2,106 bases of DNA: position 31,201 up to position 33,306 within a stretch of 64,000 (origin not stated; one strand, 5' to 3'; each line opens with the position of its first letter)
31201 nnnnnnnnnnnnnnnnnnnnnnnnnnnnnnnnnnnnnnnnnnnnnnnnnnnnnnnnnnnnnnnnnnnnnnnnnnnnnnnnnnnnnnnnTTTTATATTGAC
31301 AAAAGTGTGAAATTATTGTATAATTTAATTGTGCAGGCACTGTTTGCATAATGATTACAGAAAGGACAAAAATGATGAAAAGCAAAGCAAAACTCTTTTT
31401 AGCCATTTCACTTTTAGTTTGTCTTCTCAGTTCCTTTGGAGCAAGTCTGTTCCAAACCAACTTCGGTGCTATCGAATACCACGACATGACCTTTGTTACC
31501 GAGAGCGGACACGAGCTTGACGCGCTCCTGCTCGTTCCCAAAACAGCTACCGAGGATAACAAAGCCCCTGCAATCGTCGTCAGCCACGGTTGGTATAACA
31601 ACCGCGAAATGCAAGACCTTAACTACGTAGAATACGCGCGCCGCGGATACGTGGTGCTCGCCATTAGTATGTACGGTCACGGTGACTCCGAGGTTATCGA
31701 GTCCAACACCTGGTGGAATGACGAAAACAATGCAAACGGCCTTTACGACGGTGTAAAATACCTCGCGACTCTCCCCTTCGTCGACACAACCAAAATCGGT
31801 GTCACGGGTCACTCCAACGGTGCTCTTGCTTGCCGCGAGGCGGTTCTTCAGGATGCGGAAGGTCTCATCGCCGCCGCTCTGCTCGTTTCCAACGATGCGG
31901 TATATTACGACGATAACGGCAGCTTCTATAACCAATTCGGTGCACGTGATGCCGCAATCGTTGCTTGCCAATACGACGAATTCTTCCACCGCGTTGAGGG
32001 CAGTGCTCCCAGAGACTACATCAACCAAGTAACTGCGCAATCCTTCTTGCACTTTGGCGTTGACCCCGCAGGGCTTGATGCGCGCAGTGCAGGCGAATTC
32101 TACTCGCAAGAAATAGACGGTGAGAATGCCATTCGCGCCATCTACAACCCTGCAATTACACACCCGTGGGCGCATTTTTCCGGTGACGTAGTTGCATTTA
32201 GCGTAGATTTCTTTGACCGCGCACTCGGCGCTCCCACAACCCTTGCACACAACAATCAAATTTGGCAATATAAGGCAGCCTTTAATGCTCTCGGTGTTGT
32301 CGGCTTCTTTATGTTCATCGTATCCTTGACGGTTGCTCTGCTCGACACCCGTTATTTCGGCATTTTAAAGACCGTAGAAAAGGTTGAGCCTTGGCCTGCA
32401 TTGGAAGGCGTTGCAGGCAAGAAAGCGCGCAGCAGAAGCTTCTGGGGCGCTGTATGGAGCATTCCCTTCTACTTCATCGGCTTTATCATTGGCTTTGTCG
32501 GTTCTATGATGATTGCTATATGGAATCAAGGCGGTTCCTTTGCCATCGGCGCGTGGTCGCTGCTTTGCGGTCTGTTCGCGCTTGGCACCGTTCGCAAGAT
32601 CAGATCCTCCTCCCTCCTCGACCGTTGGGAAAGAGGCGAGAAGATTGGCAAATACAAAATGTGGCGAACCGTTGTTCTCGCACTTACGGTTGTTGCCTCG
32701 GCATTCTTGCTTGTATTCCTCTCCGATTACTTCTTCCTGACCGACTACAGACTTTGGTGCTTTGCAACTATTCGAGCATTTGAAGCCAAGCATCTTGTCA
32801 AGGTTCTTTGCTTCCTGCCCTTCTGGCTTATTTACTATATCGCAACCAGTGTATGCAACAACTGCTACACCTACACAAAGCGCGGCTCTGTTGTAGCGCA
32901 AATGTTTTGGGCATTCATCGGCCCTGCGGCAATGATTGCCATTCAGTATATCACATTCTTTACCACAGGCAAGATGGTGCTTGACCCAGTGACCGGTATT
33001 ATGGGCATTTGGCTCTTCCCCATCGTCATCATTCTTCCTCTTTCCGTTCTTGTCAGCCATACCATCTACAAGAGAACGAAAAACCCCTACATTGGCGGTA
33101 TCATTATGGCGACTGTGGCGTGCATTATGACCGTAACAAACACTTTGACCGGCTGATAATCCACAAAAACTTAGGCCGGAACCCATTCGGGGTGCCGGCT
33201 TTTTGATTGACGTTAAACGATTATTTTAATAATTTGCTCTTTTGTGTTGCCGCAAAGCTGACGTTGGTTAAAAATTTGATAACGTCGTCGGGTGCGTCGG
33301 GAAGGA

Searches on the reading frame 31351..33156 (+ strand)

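Call 85: search_protein_families(library=pfam, proteins=[window:31351-33156:+], max_evalue=0.00001)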
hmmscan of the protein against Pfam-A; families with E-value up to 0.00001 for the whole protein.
window:31351-33156:+ (601 aa): 3 families
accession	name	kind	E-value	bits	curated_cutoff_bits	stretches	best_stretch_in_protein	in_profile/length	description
PF02129.25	Peptidase_S15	-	2e-09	38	23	1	53-198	2-149/262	X-Pro dipeptidyl-peptidase (S15 family)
PF05448.18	AXE1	-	1e-07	31.5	21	1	39-112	52-122/321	Acetyl xylan esterase (AXE1)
PF01738.24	DLH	-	5.9e-06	26.5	21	1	57-159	2-109/217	Dienelactone hydrolase family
